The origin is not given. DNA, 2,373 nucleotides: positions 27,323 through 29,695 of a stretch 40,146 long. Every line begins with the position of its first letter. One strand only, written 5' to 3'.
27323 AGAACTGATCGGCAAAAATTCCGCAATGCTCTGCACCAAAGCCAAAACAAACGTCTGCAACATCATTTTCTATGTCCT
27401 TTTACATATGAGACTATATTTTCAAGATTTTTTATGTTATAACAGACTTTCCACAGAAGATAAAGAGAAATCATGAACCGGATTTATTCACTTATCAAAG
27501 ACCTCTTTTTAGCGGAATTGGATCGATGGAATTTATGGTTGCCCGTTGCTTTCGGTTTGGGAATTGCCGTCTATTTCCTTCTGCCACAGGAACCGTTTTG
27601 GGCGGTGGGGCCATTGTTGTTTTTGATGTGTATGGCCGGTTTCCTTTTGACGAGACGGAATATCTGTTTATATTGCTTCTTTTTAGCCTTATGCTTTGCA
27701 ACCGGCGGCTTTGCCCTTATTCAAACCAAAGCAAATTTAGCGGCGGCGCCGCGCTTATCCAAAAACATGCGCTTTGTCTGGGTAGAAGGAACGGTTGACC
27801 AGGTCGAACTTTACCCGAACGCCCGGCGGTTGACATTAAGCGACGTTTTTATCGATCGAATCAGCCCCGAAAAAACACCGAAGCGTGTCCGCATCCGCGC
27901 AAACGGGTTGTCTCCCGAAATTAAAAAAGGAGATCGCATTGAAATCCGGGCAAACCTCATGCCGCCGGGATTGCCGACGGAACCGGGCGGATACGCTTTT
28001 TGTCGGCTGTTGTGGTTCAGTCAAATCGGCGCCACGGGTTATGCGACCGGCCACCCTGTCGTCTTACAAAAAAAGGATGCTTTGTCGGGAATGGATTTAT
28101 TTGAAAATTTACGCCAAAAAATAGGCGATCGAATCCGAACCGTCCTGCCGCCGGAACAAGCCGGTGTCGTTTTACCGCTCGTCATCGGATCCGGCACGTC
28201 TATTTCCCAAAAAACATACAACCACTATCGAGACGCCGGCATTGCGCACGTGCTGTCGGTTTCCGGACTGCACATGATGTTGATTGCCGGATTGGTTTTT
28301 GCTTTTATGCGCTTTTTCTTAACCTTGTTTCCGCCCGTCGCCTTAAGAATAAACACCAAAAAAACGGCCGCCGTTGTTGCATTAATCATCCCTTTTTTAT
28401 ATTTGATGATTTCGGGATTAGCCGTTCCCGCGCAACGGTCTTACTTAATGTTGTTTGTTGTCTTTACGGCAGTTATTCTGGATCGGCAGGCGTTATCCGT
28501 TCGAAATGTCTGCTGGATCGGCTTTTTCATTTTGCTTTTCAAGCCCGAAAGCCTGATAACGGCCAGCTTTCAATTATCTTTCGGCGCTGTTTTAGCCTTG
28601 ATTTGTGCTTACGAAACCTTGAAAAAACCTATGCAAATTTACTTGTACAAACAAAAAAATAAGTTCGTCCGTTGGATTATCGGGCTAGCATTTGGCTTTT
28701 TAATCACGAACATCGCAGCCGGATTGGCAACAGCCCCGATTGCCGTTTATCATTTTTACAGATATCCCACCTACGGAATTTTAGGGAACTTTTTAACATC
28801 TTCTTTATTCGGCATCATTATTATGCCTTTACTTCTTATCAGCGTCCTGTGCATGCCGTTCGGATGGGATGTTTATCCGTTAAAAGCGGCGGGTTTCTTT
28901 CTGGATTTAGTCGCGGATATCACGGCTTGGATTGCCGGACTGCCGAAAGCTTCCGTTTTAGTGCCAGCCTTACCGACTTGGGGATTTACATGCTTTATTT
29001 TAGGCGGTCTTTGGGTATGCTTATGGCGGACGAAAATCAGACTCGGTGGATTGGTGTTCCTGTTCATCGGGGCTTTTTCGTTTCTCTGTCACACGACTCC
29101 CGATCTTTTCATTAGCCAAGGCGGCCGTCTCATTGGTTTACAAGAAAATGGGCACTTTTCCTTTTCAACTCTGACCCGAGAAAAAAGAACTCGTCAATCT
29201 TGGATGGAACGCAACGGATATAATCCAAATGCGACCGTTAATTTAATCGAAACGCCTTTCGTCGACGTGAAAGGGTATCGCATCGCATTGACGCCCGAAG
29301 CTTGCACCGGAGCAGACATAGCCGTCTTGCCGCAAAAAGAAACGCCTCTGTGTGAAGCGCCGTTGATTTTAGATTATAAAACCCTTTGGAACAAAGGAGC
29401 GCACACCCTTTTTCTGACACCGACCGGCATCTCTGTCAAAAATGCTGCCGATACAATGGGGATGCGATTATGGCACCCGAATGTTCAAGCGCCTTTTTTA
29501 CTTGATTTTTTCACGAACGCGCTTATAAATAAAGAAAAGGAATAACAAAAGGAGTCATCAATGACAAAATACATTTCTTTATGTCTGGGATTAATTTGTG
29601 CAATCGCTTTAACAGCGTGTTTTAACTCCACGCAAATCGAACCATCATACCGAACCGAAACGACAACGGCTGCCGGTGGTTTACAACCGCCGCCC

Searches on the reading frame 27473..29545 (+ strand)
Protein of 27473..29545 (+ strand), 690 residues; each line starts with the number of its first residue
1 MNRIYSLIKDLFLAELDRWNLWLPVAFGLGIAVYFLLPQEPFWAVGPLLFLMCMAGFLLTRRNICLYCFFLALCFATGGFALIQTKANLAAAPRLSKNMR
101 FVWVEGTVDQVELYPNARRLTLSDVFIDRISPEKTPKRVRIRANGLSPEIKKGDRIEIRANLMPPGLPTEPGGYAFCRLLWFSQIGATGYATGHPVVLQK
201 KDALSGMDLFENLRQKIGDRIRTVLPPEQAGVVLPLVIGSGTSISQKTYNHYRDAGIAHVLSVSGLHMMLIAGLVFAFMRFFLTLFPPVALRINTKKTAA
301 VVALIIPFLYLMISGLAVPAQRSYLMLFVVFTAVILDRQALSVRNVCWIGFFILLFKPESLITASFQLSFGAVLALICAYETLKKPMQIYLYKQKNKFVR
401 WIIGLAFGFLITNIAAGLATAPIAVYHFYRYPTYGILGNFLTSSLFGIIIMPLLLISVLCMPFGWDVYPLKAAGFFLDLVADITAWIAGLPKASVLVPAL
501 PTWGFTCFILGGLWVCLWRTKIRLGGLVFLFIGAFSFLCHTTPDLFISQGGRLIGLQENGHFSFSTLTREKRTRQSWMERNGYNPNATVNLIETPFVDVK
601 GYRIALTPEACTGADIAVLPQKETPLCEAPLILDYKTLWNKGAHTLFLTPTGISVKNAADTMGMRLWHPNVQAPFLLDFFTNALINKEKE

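Call 6: search_protein_families(library=pfam, proteins=[window:27473-29545:+], max_evalue=0.1)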
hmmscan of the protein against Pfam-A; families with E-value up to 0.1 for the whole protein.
window:27473-29545:+ (690 aa): 2 families
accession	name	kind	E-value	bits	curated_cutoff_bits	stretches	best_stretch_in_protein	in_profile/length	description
PF03772.21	Competence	-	6e-58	196.8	23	1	236-520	1-268/270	Competence protein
PF13567.11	DUF4131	-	1.1e-13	51.6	31.6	1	41-193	6-161/165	Domain of unknown function (DUF4131)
